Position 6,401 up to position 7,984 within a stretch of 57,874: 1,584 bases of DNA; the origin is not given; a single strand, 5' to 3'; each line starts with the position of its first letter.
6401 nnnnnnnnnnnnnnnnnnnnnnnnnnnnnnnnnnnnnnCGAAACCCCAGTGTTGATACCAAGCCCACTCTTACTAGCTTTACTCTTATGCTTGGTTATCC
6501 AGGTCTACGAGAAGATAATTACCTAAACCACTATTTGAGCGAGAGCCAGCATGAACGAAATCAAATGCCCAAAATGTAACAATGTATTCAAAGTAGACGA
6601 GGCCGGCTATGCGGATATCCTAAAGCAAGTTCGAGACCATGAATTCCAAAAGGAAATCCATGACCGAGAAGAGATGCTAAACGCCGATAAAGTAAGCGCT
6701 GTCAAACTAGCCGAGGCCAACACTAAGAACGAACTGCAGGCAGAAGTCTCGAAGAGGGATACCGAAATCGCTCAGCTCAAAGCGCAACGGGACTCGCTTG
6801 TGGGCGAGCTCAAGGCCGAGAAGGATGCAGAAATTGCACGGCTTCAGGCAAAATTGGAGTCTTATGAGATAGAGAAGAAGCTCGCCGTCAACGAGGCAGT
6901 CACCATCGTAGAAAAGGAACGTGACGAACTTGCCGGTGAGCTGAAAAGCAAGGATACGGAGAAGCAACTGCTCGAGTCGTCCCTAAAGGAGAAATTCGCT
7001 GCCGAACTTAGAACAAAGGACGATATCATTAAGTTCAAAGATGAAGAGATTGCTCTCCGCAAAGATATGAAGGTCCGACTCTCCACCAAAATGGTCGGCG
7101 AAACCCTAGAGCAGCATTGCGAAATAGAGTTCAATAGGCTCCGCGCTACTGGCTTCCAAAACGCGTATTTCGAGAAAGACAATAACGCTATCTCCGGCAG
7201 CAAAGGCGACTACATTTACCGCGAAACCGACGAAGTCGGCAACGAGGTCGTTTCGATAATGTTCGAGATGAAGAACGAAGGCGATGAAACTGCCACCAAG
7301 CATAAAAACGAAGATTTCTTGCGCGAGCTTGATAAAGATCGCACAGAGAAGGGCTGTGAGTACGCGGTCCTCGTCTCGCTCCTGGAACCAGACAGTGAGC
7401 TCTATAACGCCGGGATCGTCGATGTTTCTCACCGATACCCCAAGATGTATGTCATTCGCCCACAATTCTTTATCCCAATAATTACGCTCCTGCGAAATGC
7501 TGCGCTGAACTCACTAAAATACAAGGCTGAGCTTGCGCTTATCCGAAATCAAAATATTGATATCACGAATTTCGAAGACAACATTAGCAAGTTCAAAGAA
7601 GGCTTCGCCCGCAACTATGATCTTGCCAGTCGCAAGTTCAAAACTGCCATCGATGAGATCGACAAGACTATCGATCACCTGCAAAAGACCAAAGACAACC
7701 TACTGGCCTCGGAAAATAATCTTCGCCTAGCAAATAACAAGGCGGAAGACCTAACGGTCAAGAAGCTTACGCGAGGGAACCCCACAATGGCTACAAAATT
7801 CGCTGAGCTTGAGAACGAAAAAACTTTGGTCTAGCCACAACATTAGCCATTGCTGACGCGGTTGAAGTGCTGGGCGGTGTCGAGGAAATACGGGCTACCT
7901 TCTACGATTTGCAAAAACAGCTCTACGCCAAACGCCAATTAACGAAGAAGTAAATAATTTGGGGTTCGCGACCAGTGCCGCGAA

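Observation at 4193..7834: EcoRI-family methyltransferase coupled to a DUF262+HNH nuclease and followed by DUF2130: non-canonical R-M-like module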

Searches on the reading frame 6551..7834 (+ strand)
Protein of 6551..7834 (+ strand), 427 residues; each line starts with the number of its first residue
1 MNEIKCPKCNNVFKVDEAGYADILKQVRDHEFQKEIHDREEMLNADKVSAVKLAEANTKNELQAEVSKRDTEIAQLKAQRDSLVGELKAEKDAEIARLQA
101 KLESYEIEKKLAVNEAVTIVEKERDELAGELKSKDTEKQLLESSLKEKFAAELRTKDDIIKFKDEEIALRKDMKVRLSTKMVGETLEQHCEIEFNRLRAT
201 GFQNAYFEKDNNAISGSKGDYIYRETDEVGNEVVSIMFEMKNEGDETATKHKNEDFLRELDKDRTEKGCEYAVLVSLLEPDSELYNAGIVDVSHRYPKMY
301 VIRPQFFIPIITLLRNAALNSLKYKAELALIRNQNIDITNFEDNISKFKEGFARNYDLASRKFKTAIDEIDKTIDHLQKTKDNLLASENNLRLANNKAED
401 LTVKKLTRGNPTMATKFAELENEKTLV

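Call 3: search_protein_families(library=pfam, proteins=[window:6551-7834:+], max_evalue=0.01)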
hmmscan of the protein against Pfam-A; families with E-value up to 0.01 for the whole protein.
window:6551-7834:+ (427 aa): 1 family
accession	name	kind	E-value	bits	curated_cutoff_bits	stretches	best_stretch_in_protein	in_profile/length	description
PF09903.14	DUF2130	-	1.4e-88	296.9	26.7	1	152-408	4-254/255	Uncharacterized protein conserved in bacteria (DUF2130)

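Call 4: search_protein_families(library=padloc, proteins=[window:6551-7834:+], max_evalue=0.01)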
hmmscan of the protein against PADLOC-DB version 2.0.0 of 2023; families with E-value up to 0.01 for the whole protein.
window:6551-7834:+ (427 aa): 1 family
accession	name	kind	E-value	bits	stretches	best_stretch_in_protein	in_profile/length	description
PDLC03865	LmuB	-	0.0029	13.8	1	5-152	511-667/1007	-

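Call 5: search_protein_families(library=ncbifam, proteins=[window:6551-7834:+], max_evalue=0.01)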
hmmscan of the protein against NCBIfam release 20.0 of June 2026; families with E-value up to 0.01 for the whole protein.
window:6551-7834:+ (427 aa): 1 family
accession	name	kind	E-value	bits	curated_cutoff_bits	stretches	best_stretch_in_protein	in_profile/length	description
NF045780.1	TrlF_fam_ATP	equivalog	0.00041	19.2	350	1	22-265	537-785/944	TrlF family AAA-like ATPase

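Call 8: search_solved_structures(query=window:6551-7834:+, max_evalue=1)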
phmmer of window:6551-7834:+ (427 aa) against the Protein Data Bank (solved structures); distinct sequences matched with E-value up to 1: 0.

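Call 35: search_dna_similar(query=window:6551-7831:+, collection=plasmids, mode=protein, max_rows=30)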
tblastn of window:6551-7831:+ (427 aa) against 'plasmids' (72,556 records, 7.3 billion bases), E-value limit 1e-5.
Records with a match: 75; places in all: 79; records where one place covers at least 80% of the query: 62.
Best place of each record, by identity: 60-80% 9; <60% 66.
By first word of the organism name: Bradyrhizobium 32; Lactococcus 15; Ralstonia 14; Mesomycoplasma 3; Arthrobacter 2; Mitsuaria 1; Citrobacter 1; Enterobacter 1; Paraburkholderia 1; Ochrobactrum 1; and 4 more.
By predicted mobility (MOB-suite, as given by PLSDB): conjugative 31; non-mobilizable 22; mobilizable 22.
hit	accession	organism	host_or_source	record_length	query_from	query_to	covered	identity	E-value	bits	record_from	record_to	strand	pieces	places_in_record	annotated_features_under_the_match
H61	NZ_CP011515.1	Mitsuaria sp. 7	Bacterium from forest soil.,forest soil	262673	1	422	99%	62.2%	9e-176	551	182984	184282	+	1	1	DUF2130 domain-containing protein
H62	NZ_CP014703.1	Ralstonia solanacearum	Solanum tuberosum,cell culture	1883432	1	420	98%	60.4%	5e-178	558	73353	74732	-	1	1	none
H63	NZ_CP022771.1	Ralstonia solanacearum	Solanum tuberosum,single cell,Potato ...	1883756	1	420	98%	60.4%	5e-178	558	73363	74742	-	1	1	none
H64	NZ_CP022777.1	Ralstonia solanacearum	Solanum tuberosum,single cell,Potato ...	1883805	1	420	98%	60.4%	5e-178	558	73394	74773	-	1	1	none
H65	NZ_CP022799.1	Ralstonia solanacearum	Solanum tuberosum,single cell,Potato ...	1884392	1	420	98%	60.4%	5e-178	558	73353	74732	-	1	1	none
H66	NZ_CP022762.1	Ralstonia solanacearum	Solanum tuberosum,single cell,Potato ...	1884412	1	420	98%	60.4%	5e-178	558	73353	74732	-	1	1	none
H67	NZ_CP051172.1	Ralstonia pseudosolanacearum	Whole organism,potato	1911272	1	423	99%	59.8%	3e-178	558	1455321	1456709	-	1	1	none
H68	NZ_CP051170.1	Ralstonia pseudosolanacearum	Whole organism,potato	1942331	1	423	99%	59.8%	3e-178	558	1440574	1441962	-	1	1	none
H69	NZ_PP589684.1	Lactococcus sp.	Bacterial culture,Dairy environment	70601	1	420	98%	59.8%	2e-155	493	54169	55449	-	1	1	DUF2130 domain-containing protein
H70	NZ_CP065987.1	Lactococcus lactis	-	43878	1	417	98%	60.0%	2e-154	490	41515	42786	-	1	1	DUF2130 domain-containing protein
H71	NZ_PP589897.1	Lactococcus sp.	Bacterial culture,Dairy environment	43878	1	417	98%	60.0%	2e-154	490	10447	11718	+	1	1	DUF2130 domain-containing protein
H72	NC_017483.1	Lactococcus lactis subsp. lactis CV56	Homo sapiens,vagina of healthy women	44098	1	417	98%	60.0%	2e-154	490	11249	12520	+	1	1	DUF2130 domain-containing protein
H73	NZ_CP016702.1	Lactococcus lactis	Single cell,Dairy fermentation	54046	1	417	98%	60.0%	4e-154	489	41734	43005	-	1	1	DUF2130 domain-containing protein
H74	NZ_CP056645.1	Citrobacter freundii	culture,Freshwater sample from ...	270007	1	423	99%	58.9%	2e-171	539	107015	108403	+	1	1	DUF2130 domain-containing protein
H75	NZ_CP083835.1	Enterobacter asburiae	Homo sapiens,sputum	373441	1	423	99%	58.9%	2e-171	539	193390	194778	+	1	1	DUF2130 domain-containing protein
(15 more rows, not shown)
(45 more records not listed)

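Call 38: get_annotated_region(hit=H72, flank=5000)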
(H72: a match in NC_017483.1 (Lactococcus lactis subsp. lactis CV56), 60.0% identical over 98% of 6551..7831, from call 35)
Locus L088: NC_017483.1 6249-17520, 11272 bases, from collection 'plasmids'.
description: Lactococcus lactis subsp. lactis CV56 plasmid pCV56A, complete sequence
organism: Lactococcus lactis subsp. lactis CV56 (NCBI taxid 929102)
taxonomy: Bacteria; Bacillota; Bacilli; Lactobacillales; Streptococcaceae; Lactococcus; Lactococcus lactis; Lactococcus lactis subsp. lactis CV56
host: -; source: Homo sapiens,vagina of healthy women; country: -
typing (MOB-suite, as given by PLSDB): conjugative; replicon rep_cluster_799; relaxase MOBP; mating-pair formation MPF_T
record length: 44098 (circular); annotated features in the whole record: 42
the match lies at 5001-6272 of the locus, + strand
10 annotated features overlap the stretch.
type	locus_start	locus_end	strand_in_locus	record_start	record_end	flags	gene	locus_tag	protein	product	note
CDS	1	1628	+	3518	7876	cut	-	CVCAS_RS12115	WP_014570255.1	Eco57I restriction-modification methylase domain-containing protein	GO:0006304 - DNA modification [Evidence IEA]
CDS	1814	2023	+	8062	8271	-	-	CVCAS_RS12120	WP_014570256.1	hypothetical protein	-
CDS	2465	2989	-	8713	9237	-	-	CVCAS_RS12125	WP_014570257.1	GNAT family N-acetyltransferase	-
CDS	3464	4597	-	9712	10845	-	-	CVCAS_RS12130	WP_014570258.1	hypothetical protein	-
CDS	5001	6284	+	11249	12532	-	-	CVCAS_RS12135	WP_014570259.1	DUF2130 domain-containing protein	-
CDS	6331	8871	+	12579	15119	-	-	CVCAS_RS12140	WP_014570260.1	TrlF family AAA-like ATPase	-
CDS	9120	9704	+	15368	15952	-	rfbC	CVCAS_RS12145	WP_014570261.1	dTDP-4-dehydrorhamnose 3,5-epimerase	-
CDS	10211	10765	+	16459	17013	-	-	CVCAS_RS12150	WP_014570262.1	recombinase family protein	GO:0006310 - DNA recombination [Evidence IEA]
CDS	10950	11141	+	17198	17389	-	-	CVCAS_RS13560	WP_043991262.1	hypothetical protein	-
CDS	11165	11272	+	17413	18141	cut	-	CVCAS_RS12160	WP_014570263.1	hypothetical protein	-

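Call 39: get_annotated_region(hit=H74, flank=5000)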
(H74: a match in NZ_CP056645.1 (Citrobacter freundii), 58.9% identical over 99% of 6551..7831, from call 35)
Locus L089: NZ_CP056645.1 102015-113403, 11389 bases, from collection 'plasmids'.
description: Citrobacter freundii strain RHBSTW-00267 plasmid pRHBSTW-00267_2, complete sequence
organism: Citrobacter freundii (NCBI taxid 546)
taxonomy: Bacteria; Pseudomonadota; Gammaproteobacteria; Enterobacterales; Enterobacteriaceae; Citrobacter; Citrobacter freundii
host: -; source: culture,Freshwater sample from downstream of wastewater treatment plant; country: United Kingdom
typing (MOB-suite, as given by PLSDB): non-mobilizable; replicon Col(VCM04)
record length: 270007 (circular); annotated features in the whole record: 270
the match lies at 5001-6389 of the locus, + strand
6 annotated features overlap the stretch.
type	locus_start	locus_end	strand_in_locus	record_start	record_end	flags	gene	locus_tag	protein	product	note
CDS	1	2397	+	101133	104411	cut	-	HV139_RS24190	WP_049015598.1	helicase-related protein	-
CDS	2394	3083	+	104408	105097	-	-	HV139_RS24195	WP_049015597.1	DUF4391 domain-containing protein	-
CDS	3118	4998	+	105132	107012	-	-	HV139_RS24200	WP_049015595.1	ATP-dependent endonuclease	-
CDS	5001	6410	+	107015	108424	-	-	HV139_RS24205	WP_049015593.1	DUF2130 domain-containing protein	-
CDS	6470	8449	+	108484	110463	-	-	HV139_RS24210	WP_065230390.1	site-specific DNA-methyltransferase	GO:0006306 - obsolete DNA methylation [Evidence IEA]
CDS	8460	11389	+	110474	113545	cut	-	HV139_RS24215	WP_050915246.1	DEAD/DEAH box helicase family protein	-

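Call 40: get_annotated_region(hit=H61, flank=5000)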
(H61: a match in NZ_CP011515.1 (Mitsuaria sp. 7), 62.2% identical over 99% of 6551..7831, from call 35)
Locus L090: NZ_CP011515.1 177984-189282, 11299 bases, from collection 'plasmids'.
description: Mitsuaria sp. 7 plasmid unnamed, complete sequence
organism: Mitsuaria sp. 7 (NCBI taxid 1658665)
taxonomy: Bacteria; Pseudomonadota; Betaproteobacteria; Burkholderiales; Sphaerotilaceae; Roseateles; Mitsuaria sp. 7
host: -; source: Bacterium from forest soil.,forest soil; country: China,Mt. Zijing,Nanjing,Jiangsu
typing (MOB-suite, as given by PLSDB): non-mobilizable; replicon rep_cluster_1463
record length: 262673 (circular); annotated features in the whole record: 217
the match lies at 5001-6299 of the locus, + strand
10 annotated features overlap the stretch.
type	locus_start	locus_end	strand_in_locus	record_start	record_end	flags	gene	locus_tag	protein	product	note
CDS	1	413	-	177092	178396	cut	egtB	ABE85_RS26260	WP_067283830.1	ergothioneine biosynthesis protein EgtB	GO:0052699 - ergothioneine biosynthetic process [Evidence IEA]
CDS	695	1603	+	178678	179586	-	-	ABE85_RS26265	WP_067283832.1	helix-turn-helix transcriptional regulator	GO:0006355 - regulation of DNA-templated transcription [Evidence IEA]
CDS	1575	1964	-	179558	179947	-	-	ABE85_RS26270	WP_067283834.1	VanZ family protein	-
CDS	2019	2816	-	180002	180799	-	-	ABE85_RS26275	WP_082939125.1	siderophore-interacting protein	GO:0055072 - obsolete iron ion homeostasis [Evidence IEA]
CDS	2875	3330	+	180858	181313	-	-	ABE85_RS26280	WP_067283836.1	MarR family transcriptional regulator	GO:0006355 - regulation of DNA-templated transcription [Evidence IEA]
CDS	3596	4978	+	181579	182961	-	-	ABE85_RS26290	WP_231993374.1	alanine racemase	-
CDS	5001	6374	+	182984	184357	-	-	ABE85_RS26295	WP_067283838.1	DUF2130 domain-containing protein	-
CDS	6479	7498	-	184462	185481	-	-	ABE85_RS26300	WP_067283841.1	class 1 fructose-bisphosphatase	GO:0005975 - carbohydrate metabolic process [Evidence IEA]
CDS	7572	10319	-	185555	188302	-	pepN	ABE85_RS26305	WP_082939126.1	aminopeptidase N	GO:0006508 - proteolysis [Evidence IEA]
CDS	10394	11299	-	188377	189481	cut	prfB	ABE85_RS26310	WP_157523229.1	peptide chain release factor 2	GO:0006415 - translational termination [Evidence IEA]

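Call 76: find_homologous_proteins(query=window:6551-7831:+, max_evalue=1e-10)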
Query window:6551-7831:+ (427 aa): 8000 proteins with E <= 1e-10 among 8000 candidates; the best 120 are listed.
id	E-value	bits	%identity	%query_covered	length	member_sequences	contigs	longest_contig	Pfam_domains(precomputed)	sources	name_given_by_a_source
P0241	4.8e-268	906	100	100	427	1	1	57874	PF09903.15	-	-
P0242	1.6e-239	812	89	98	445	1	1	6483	PF09903.15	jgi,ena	-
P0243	3.4e-226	768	85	100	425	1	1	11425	PF09903.15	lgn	-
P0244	3.7e-225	765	85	99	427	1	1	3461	PF09903.15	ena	-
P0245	8.8e-225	764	84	100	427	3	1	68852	PF09903.15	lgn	-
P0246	1.8e-224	763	85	99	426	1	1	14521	PF09903.15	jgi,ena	-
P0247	7.6e-224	761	84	99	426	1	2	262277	PF09903.15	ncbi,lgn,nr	ncbi:MAG TPA: DUF2130 domain-containing protein [Candidatus Saccharimonadia bacterium]|nr:DUF2130 do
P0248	9.9e-224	760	83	99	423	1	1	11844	PF09903.15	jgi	jgi:hypothetical protein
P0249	1.0e-223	760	85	99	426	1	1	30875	PF09903.15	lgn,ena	-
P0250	1.7e-223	759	84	99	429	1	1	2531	PF09903.15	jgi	jgi:hypothetical protein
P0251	2.6e-223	759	84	99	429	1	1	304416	PF09903.15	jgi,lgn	jgi:hypothetical protein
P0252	6.5e-223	758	84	99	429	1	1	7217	PF09903.15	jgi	jgi:hypothetical protein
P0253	8.3e-223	757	84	99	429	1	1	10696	PF09903.15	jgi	jgi:hypothetical protein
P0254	8.4e-223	757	84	99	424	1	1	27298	PF09903.15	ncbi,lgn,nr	ncbi:MAG TPA: DUF2130 domain-containing protein [Candidatus Saccharimonadales bacterium]|nr:DUF2130 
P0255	9.3e-223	757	84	99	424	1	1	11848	PF09903.15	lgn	-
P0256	1.1e-222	757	84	99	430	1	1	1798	PF09903.15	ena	-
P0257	1.6e-222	756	84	98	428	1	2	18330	PF09903.15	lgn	-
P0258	1.7e-222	756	84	99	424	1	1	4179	PF09903.15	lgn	-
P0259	1.8e-222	756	82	99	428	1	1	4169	PF09903.15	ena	-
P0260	2.1e-222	756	84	99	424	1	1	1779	PF09903.15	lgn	-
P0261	2.7e-222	756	83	99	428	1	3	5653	PF09903.15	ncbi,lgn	ncbi:MAG: DUF2130 domain-containing protein [Candidatus Paceibacterota bacterium]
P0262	4.6e-222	755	84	99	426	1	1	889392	PF09903.15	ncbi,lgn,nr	ncbi:MAG TPA: DUF2130 domain-containing protein [Candidatus Saccharimonadales bacterium]|nr:DUF2130 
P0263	4.8e-222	755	83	99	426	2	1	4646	PF09903.15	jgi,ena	-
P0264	5.8e-222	754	83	99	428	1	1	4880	PF09903.15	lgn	-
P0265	7.5e-222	754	83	99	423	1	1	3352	PF09903.15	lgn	-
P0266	1.2e-221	753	83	99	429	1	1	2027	PF09903.15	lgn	-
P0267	1.5e-221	753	83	98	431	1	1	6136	PF09903.15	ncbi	-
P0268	1.0e-220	750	83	99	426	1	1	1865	PF09903.15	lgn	-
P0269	2.4e-220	749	83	98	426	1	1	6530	PF09903.15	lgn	-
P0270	2.7e-220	749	83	99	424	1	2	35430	PF09903.15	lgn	-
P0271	3.8e-220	748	82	100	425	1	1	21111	PF09903.15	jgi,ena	-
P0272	9.2e-220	747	83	99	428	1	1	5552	PF09903.15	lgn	-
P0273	1.7e-219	746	81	100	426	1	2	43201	PF09903.15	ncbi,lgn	-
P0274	1.9e-219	746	81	99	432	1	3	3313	PF09903.15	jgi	jgi:hypothetical protein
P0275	2.0e-219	746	81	99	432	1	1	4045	PF09903.15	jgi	jgi:hypothetical protein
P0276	2.6e-219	746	81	100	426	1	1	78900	PF09903.15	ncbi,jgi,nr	ncbi:DUF2130 domain-containing protein [Candidatus Parcubacteria bacterium]|nr:MAG: DUF2130 domain-c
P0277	6.5e-219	744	81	100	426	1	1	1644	PF09903.15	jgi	-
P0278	7.0e-219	744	81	100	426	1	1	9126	PF09903.15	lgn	-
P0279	7.4e-219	744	82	99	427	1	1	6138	PF09903.15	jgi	jgi:hypothetical protein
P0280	1.2e-218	744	81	98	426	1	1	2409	PF09903.15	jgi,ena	-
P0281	1.3e-218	743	81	99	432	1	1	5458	PF09903.15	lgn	-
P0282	1.8e-218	743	81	100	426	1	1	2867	PF09903.15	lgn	-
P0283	1.9e-218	743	82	99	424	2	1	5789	PF09903.15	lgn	-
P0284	2.2e-218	743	81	99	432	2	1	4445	PF09903.15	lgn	-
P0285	4.6e-218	742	82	99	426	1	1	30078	PF09903.15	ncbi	-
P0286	4.7e-218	742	82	99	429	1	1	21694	PF09903.15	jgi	jgi:hypothetical protein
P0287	5.1e-218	741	81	99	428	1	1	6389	PF09903.15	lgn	-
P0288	5.6e-218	741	81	99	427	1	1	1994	PF09903.15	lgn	-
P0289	6.5e-218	741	81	99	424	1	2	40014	PF09903.15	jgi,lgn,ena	-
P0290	7.6e-218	741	80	98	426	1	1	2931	PF09903.15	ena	-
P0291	8.4e-218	741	81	99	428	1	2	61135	PF09903.15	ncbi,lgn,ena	-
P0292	9.4e-218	741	81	99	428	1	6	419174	PF09903.15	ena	-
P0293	1.1e-217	740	82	99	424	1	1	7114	PF09903.15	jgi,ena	-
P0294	1.1e-217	740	80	99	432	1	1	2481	PF09903.15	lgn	-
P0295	1.1e-217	740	82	99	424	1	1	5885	PF09903.15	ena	-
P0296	1.7e-217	740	81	99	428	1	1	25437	PF09903.15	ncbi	-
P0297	1.9e-217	740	82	98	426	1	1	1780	PF09903.15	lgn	-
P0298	2.2e-217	739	82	98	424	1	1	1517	PF09903.15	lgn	-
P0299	5.4e-217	738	82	100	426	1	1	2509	PF09903.15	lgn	-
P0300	6.8e-217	738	81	99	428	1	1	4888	PF09903.15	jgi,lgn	-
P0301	7.8e-217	738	80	99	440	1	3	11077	PF09903.15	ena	-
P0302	8.1e-217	737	81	98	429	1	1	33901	PF09903.15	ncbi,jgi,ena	ncbi:MAG TPA: DUF2130 domain-containing protein [Candidatus Paceibacterota bacterium]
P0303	1.7e-216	736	80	100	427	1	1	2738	PF09903.15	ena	-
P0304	1.7e-216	736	81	98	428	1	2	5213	PF09903.15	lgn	-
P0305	2.0e-216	736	82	99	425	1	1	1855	PF09903.15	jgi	jgi:hypothetical protein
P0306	2.1e-216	736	80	99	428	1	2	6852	PF09903.15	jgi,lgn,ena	jgi:hypothetical protein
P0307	3.2e-216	736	80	100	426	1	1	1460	PF09903.15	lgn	-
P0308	5.2e-216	735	80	98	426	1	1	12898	PF09903.15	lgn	-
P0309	7.2e-216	734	80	100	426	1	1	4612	PF09903.15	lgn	-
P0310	9.1e-216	734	66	94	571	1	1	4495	PF09903.15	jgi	jgi:hypothetical protein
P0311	1.5e-215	733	79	100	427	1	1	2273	PF09903.15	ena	-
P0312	2.1e-215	733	80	99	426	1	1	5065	PF09903.15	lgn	-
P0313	2.7e-215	732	80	98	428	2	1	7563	PF09903.15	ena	-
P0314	3.3e-215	732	80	99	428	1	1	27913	PF09903.15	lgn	-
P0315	3.8e-215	732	80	100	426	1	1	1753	PF09903.15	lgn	-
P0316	4.7e-215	732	80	98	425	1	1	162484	PF09903.15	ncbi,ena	-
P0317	2.1e-214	730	81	99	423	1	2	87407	PF09903.15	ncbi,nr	ncbi:MAG TPA: DUF2130 domain-containing protein [Candidatus Saccharimonadales bacterium]|nr:DUF2130 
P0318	2.1e-214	730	80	99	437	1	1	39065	PF09903.15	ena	-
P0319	5.5e-214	728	81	99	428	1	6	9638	PF09903.15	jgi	jgi:hypothetical protein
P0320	1.5e-213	727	81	98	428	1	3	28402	PF09903.15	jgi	jgi:hypothetical protein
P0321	2.2e-213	726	79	100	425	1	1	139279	PF09903.15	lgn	-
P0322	2.7e-213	726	80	99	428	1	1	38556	PF09903.15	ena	-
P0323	3.8e-213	725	81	98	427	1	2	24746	PF09903.15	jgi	-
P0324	3.1e-212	722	79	98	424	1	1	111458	PF09903.15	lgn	-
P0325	5.5e-212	722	68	89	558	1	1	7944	PF09903.15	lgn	-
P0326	1.2e-211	720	79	99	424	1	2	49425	PF09903.15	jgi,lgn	jgi:hypothetical protein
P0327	6.1e-211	718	80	98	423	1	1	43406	PF09903.15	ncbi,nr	ncbi:MAG TPA: DUF2130 domain-containing protein [Patescibacteria group bacterium]|nr:DUF2130 domain-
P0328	6.1e-211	718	79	100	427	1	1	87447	PF09903.15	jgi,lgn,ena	-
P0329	6.2e-211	718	80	98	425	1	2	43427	PF09903.15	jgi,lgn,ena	jgi:hypothetical protein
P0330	8.9e-211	718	79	99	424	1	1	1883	PF09903.15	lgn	-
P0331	1.3e-210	717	79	99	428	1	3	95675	PF09903.15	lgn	-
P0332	2.1e-210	716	80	98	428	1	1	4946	PF09903.15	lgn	-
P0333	3.1e-210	716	78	100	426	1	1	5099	PF09903.15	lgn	-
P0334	3.8e-210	716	78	98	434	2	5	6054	PF09903.15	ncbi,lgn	-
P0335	5.6e-210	715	78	99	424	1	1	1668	PF09903.15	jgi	jgi:hypothetical protein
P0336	3.2e-209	713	79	98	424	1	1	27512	PF09903.15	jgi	jgi:hypothetical protein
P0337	1.1e-208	711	78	99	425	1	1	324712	PF09903.15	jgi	jgi:hypothetical protein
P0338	1.1e-208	711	79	99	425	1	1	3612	PF09903.15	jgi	jgi:hypothetical protein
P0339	1.2e-208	711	84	93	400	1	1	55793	PF09903.15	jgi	jgi:hypothetical protein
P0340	1.8e-208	710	79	98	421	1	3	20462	PF09903.15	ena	-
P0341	2.5e-208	710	77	99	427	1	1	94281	PF09903.15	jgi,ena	-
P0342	2.9e-208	709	77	98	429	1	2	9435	PF09903.15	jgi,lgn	jgi:hypothetical protein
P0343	3.3e-208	709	79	98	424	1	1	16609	PF09903.15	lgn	-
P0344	3.9e-208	709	78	98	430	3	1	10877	PF09903.15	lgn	-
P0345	4.4e-208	709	78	98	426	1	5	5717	PF09903.15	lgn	-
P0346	5.6e-208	708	77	98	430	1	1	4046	PF09903.15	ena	-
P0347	6.2e-208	708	78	99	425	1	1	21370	PF09903.15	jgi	jgi:hypothetical protein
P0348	6.2e-208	708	77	98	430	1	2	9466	PF09903.15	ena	-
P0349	7.8e-208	708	77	98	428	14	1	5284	PF09903.15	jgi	jgi:hypothetical protein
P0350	8.3e-208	708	77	98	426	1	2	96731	PF09903.15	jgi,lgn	jgi:hypothetical protein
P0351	1.2e-207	707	78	98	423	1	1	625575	PF09903.15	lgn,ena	-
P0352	1.2e-207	707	77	99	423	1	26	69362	PF09903.15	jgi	jgi:hypothetical protein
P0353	2.7e-207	706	77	98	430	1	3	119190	PF09903.15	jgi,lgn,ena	-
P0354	5.7e-207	705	75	85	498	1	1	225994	PF09903.15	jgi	jgi:hypothetical protein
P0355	6.2e-207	705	77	98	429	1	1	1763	PF09903.15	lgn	-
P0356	9.0e-207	704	78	98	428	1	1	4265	PF09903.15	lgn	-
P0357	9.9e-207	704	77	98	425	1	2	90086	PF09903.15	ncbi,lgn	ncbi:MAG: DUF2130 domain-containing protein [Candidatus Paceibacterota bacterium]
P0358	1.1e-206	704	77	98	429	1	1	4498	PF09903.15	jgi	jgi:hypothetical protein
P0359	1.3e-206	704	79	98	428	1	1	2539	PF09903.15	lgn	-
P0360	1.4e-206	704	77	99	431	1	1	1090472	PF09903.15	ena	-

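Call 77: find_encoding_contigs(protein=P0242, flank=5000, max_places=3)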
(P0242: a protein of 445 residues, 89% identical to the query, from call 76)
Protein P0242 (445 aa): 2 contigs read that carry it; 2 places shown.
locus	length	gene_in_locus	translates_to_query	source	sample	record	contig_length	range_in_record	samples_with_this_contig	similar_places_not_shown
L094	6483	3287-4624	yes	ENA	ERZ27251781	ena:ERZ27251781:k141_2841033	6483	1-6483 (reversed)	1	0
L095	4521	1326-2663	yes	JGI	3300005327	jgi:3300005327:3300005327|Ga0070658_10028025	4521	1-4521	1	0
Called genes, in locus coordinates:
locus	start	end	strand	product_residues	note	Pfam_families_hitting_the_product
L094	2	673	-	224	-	?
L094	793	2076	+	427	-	PF13651:EcoRI_methylase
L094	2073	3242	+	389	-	PF03235:GmrSD_N, PF01844:HNH (weak)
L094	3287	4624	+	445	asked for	PF09903:DUF2130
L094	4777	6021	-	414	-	-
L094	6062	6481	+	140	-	?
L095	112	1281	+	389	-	PF03235:GmrSD_N, PF01844:HNH (weak)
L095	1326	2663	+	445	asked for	PF09903:DUF2130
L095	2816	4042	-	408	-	-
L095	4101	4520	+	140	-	?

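Call 78: find_encoding_contigs(protein=P0243, flank=5000, max_places=3)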
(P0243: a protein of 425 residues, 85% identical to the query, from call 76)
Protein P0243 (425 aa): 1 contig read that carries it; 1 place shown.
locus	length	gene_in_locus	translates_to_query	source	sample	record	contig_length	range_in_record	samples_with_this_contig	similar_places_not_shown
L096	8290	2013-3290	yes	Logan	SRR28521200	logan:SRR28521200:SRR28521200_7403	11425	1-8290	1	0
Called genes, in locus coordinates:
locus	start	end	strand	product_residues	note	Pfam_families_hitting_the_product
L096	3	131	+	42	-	?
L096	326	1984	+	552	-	PF02463:SMC_N, PF11398:DUF2813 (faint), PF13175:AAA_15, PF13476:AAA_23 (weak), PF13304:AAA_21, PF13175:AAA_15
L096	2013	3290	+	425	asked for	PF09903:DUF2130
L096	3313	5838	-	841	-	PF26449:DUF8128, PF02534:T4SS-DNA_transf (faint), PF01935:DUF87 (weak), PF10412:TrwB_AAD_bind (faint), PF12696:TraG-D_C (weak)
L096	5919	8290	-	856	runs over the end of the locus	PF13588:HSDR_N_2, PF07669:Eco57I (faint), PF02384:N6_Mtase, PF01170:UPF0020, PF01420:Methylase_S (weak)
